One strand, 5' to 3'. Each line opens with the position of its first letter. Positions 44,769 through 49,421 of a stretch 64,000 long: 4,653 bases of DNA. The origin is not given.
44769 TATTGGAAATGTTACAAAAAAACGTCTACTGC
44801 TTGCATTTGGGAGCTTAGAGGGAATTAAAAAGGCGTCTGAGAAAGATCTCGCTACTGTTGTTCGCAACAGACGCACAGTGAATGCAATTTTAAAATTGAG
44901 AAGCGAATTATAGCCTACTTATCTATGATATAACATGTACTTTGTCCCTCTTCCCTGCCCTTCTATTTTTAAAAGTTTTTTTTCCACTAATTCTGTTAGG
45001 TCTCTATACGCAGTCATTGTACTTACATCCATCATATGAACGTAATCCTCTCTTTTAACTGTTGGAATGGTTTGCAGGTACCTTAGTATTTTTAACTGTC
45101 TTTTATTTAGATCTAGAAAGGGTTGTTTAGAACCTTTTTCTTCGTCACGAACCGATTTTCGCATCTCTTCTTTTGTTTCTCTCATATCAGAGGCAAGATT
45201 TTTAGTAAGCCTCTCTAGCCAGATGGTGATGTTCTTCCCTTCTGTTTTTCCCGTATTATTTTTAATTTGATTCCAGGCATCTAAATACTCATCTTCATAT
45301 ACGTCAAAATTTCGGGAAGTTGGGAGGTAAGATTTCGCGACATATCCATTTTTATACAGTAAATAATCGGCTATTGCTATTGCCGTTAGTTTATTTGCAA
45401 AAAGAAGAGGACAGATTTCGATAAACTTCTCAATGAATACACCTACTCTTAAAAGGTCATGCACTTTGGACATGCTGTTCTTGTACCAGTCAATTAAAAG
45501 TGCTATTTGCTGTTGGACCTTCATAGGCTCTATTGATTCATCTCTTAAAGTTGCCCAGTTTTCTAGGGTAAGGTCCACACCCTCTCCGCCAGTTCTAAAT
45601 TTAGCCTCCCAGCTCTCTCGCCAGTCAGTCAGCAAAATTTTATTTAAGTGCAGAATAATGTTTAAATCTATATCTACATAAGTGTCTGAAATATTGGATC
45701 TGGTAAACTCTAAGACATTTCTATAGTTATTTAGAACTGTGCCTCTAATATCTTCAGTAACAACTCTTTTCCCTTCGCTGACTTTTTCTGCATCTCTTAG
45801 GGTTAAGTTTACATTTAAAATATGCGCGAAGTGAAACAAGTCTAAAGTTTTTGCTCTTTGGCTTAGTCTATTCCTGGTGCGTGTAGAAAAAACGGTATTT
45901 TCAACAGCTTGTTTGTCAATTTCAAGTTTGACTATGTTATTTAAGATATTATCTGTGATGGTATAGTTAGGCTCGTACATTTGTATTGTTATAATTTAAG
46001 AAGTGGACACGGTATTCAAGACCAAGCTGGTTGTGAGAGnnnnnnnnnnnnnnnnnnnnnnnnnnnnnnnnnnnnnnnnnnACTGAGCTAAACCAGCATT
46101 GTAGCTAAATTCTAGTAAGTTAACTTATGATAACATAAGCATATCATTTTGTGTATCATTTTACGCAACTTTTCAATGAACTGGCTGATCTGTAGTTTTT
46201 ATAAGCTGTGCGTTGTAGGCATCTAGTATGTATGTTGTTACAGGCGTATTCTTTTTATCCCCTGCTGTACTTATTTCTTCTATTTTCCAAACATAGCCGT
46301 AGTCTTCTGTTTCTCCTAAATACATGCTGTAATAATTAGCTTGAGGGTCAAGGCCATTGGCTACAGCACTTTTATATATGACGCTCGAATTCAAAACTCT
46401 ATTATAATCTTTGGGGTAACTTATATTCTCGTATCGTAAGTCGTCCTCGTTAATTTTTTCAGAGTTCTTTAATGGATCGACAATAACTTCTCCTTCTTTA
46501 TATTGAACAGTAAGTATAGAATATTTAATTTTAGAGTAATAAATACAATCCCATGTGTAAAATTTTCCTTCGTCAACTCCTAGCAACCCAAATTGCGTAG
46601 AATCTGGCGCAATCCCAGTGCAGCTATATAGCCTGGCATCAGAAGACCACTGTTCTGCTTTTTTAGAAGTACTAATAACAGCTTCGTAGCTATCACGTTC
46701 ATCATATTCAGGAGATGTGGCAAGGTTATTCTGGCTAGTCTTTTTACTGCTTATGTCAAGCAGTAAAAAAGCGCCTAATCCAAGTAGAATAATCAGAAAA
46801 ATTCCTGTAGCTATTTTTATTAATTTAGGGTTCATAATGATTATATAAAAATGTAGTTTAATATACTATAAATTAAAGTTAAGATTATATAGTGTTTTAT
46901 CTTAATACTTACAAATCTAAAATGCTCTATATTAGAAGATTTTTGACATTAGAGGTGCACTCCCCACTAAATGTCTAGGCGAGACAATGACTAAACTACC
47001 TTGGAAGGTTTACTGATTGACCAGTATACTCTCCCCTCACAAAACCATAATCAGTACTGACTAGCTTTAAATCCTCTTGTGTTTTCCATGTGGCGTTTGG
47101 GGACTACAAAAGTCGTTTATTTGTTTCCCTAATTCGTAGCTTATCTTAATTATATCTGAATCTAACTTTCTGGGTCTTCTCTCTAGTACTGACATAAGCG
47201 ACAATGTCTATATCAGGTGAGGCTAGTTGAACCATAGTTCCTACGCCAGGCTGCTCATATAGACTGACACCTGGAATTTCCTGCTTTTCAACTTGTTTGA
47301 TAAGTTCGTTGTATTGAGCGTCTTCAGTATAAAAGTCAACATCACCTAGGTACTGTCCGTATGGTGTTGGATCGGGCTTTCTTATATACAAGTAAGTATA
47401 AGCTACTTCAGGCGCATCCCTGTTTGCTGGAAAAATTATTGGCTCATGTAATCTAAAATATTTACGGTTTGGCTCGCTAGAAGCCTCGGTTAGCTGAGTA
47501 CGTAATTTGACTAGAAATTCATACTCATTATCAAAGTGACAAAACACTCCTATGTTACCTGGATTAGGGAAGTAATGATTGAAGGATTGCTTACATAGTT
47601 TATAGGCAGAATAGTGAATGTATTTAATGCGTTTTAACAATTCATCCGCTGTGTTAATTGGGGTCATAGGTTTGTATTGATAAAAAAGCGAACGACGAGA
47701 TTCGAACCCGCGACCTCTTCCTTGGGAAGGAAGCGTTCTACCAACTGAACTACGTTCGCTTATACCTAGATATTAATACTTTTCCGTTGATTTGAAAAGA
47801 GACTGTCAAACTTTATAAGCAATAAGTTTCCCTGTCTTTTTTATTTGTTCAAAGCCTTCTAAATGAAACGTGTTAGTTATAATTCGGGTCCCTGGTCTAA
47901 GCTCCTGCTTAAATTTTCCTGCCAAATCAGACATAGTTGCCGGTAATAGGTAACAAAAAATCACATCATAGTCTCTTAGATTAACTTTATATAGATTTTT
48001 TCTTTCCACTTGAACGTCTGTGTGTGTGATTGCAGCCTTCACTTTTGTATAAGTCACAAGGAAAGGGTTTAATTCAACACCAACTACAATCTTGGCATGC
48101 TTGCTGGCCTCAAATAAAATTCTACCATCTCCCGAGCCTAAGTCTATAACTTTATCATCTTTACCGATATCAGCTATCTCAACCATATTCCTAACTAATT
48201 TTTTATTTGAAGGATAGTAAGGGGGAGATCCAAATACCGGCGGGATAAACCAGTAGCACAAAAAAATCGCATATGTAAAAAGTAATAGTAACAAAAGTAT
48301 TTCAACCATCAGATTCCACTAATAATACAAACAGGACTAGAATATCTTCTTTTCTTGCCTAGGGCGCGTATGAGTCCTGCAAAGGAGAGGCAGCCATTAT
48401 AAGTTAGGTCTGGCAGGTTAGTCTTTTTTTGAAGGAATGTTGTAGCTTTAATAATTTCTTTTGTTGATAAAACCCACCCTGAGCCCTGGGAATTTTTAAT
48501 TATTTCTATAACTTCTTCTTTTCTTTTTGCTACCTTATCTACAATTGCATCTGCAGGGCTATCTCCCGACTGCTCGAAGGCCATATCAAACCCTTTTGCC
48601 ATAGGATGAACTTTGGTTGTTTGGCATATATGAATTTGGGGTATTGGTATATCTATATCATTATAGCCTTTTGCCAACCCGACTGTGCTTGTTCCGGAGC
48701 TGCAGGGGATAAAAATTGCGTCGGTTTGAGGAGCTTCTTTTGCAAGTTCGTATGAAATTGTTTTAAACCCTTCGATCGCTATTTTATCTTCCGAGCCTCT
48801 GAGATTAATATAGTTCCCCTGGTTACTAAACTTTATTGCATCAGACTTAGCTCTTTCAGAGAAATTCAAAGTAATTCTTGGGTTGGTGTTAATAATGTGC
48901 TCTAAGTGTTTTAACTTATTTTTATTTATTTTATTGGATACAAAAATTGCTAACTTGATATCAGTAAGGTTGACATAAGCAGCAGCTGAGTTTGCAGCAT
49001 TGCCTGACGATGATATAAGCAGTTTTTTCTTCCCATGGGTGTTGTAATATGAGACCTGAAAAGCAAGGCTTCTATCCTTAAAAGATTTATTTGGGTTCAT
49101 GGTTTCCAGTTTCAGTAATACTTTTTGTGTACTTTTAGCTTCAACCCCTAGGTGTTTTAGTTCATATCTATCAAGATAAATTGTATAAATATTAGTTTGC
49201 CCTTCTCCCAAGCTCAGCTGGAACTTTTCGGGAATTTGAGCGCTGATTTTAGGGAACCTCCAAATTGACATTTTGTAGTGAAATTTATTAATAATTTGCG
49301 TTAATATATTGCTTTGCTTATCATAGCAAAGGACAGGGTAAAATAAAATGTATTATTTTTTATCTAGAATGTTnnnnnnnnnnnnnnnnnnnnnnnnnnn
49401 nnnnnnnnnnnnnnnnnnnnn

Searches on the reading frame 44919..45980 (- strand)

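Call 21: search_protein_families(library=pfam, proteins=[window:44919-45980:-], max_evalue=0.001)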
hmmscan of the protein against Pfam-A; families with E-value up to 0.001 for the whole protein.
window:44919-45980:- (353 aa): 1 family
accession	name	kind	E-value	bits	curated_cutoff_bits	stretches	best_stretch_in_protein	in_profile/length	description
PF08220.18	HTH_DeoR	-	1.2e-05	25.4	21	1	294-337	1-44/57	DeoR-like helix-turn-helix domain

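Call 35: search_protein_families(library=ncbifam, proteins=[window:44919-45980:-], max_evalue=0.001)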
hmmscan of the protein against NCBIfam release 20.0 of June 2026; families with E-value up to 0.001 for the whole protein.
window:44919-45980:- (353 aa): 1 family
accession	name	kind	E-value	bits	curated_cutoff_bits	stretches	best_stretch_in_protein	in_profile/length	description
TIGR01884.1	cas_HTH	subfamily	0.00065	19.1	60.2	0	286-349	135-197/202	CRISPR-associated CARF protein Csa3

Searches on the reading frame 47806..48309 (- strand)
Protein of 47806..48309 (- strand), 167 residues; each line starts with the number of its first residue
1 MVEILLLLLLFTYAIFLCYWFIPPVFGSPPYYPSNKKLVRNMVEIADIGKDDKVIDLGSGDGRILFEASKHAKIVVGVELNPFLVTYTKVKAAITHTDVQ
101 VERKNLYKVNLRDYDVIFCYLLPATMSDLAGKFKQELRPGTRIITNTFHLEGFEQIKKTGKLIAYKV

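Call 3: search_protein_families(library=pfam, proteins=[window:47806-48309:-], max_evalue=0.1)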
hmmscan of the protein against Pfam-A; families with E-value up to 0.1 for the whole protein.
window:47806-48309:- (167 aa): 9 families
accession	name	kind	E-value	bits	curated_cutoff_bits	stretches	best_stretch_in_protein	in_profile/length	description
PF13847.12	Methyltransf_31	-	1.8e-07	31.4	27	1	50-149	3-113/145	Methyltransferase domain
PF13649.12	Methyltransf_25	-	2e-06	28.8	27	1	54-130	1-86/97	Methyltransferase domain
PF08123.19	DOT1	-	5.6e-06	26.5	23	1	35-111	27-105/205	Histone methylation protein DOT1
PF06325.19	PrmA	-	7.7e-06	26.1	22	1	50-145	161-258/296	Ribosomal protein L11 methyltransferase (PrmA)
PF00398.26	RrnaAD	-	1e-05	25.2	24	1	34-113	14-92/263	Ribosomal RNA adenine dimethylase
PF08241.18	Methyltransf_11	-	0.00016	22.7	21.2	1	56-129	2-76/95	Methyltransferase domain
PF08242.18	Methyltransf_12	-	0.0019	19.3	30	1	55-122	1-74/98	Methyltransferase domain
PF05175.20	MTS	-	0.0052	16.9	23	1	39-119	24-104/170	Methyltransferase small domain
PF13489.12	Methyltransf_23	-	0.025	14.7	27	1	45-143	16-114/164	Methyltransferase domain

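Call 35: search_protein_families(library=ncbifam, proteins=[window:47806-48309:-], max_evalue=0.001)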
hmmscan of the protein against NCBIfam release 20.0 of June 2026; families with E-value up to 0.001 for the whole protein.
window:47806-48309:- (167 aa): 17 families
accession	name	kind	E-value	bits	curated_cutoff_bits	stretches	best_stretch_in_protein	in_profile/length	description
NF041081.1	prot_lys_mtase_Arch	equivalog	2.7e-18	66.4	200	1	42-155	1-118/142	protein-lysine N-methyltransferase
NF011529.0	PRK14968.1-3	equivalog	1.8e-08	34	162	1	42-118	26-103/198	putative methyltransferase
TIGR00537.1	hemK_rel_arch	hypoth_equivalog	1.3e-07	31.5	87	1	49-118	18-87/179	HemK2/MTQ2 family protein methyltransferase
NF000499.2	Erm23S_rRNA_broad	equivalog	2.2e-07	30.5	212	1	35-111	8-83/244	23S ribosomal RNA methyltransferase Erm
NF012222.1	erm_A_23S_MT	exception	8.1e-07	28.8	475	1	34-111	14-90/243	23S rRNA (adenine(2058)-N(6))-methyltransferase Erm(A)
NF011528.0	PRK14968.1-2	equivalog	6.2e-06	25.9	171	1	31-96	21-84/205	putative methyltransferase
NF043040.1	corrin_prot_MT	hypoth_equivalog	1.2e-05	24.9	180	1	44-127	36-124/216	corrinoid protein-associated methyltransferase CpaM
TIGR00406.1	prmA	equivalog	1.5e-05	24.6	183.15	1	50-145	159-257/288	50S ribosomal protein L11 methyltransferase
NF000077.1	Erm42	exception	1.8e-05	24.1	600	1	34-117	24-105/303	23S rRNA (adenine(2058)-N(6))-methyltransferase Erm(42)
TIGR00755.1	ksgA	equivalog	2.6e-05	23.7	171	1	35-115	14-93/256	16S rRNA (adenine(1518)-N(6)/adenine(1519)-N(6))-dimethyltransferase RsmA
NF009639.0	PRK13168.1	equivalog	3.5e-05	22.9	458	1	35-107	285-358/446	23S rRNA (uracil(1939)-C(5))-methyltransferase RlmD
NF001790.0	PRK00517.3-3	equivalog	3.9e-05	23.1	269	1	51-145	123-223/262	50S ribosomal protein L11 methyltransferase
TIGR00452.1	TIGR00452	equivalog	5.9e-05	22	275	1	34-154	102-228/316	tRNA 5-methoxyuridine(34)/uridine 5-oxyacetic acid(34) synthase CmoB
TIGR02469.1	CbiT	equivalog_domain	6.9e-05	23.1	78.3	1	46-147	15-122/124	precorrin-6Y C5,15-methyltransferase (decarboxylating) subunit CbiT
TIGR00479.1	rumA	equivalog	0.00033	19.6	183.55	1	35-94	278-337/432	23S rRNA (uracil(1939)-C(5))-methyltransferase RlmD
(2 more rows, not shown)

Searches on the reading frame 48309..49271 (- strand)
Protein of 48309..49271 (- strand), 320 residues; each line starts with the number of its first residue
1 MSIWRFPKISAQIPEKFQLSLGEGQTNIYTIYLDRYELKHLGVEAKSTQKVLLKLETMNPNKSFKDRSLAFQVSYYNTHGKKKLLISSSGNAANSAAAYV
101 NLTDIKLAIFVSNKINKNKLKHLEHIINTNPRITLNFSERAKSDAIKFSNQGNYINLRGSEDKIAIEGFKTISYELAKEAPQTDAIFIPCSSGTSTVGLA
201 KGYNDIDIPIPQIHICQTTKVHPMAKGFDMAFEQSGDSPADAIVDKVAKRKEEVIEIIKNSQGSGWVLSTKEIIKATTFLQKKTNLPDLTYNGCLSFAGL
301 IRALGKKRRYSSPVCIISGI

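Call 3: search_protein_families(library=pfam, proteins=[window:48309-49271:-], max_evalue=0.1)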
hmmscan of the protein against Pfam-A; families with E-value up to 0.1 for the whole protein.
window:48309-49271:- (320 aa): 1 family
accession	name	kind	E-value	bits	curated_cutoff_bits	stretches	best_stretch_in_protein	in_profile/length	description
PF00291.31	PALP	-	1.4e-34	120.2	35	1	21-319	3-295/295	Pyridoxal-phosphate dependent enzyme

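Call 4: search_protein_families(library=ncbifam, proteins=[window:48309-49271:-], max_evalue=0.1)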
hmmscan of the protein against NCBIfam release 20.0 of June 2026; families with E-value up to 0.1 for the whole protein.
window:48309-49271:- (320 aa): 31 families (the best 25 are shown)
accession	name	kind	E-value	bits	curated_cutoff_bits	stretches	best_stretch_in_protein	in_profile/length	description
NF006205.0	PRK08329.1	equivalog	1.6e-30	106.3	358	1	45-289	68-311/347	threonine synthase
NF004170.0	PRK05638.1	equivalog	7.9e-28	97.2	421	1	2-282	45-316/442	threonine synthase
NF005035.0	PRK06450.1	equivalog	3.7e-25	88.5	301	1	48-286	64-306/338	threonine synthase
NF006050.0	PRK08197.1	equivalog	2.9e-20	72.4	303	1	2-282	57-341/406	threonine synthase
NF004996.0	PRK06381.1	equivalog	7.9e-18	64.5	266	1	47-319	29-316/319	threonine synthase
NF005292.0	PRK06815.1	equivalog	6.9e-13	48.3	371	1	44-201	31-188/320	threonine/serine dehydratase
NF005680.0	PRK07476.1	equivalog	1.2e-12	47.5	413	1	46-206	35-195/326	hydroxyectoine utilization dehydratase EutB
TIGR00260.1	thrC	equivalog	1.5e-12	47.3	167.1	1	13-306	11-313/340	threonine synthase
NF006094.0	PRK08246.1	subfamily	2.3e-10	40.4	331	1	41-283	29-266/310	serine/threonine dehydratase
NF006389.0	PRK08638.1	equivalog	3.4e-10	39.4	453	1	46-282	39-275/333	bifunctional threonine ammonia-lyase/L-serine ammonia-lyase TdcB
TIGR01127.1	ilvA_1Cterm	equivalog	7.5e-10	38.3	378.75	1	49-283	15-249/380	threonine ammonia-lyase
NF006674.0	PRK09224.1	subfamily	7.9e-10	38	577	1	43-216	34-205/508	threonine ammonia-lyase IlvA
NF005147.0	PRK06608.1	equivalog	1.8e-09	36.9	380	1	50-194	40-184/339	serine/threonine dehydratase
TIGR02991.1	ectoine_eutB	equivalog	2.2e-09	36.7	413.35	1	46-202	31-187/317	hydroxyectoine utilization dehydratase EutB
NF006390.0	PRK08639.1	equivalog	5.5e-09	35.5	421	1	45-229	36-223/418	threonine ammonia-lyase IlvA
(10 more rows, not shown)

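Call 34: search_solved_structures(query=window:48309-49271:-, max_evalue=0.00001, show_alignments=1)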
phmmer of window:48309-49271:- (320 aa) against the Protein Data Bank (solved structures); distinct sequences matched with E-value up to 0.00001: 3.
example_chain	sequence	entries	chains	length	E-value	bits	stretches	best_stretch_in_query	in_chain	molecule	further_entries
2d1f_A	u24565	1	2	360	4.6e-12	48.9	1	50-319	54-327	Threonine synthase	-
6cgq_A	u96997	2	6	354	2.3e-08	36.8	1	40-205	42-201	Threonine synthase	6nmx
2zsj_A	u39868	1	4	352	2.8e-08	36.5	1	47-230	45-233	Threonine synthase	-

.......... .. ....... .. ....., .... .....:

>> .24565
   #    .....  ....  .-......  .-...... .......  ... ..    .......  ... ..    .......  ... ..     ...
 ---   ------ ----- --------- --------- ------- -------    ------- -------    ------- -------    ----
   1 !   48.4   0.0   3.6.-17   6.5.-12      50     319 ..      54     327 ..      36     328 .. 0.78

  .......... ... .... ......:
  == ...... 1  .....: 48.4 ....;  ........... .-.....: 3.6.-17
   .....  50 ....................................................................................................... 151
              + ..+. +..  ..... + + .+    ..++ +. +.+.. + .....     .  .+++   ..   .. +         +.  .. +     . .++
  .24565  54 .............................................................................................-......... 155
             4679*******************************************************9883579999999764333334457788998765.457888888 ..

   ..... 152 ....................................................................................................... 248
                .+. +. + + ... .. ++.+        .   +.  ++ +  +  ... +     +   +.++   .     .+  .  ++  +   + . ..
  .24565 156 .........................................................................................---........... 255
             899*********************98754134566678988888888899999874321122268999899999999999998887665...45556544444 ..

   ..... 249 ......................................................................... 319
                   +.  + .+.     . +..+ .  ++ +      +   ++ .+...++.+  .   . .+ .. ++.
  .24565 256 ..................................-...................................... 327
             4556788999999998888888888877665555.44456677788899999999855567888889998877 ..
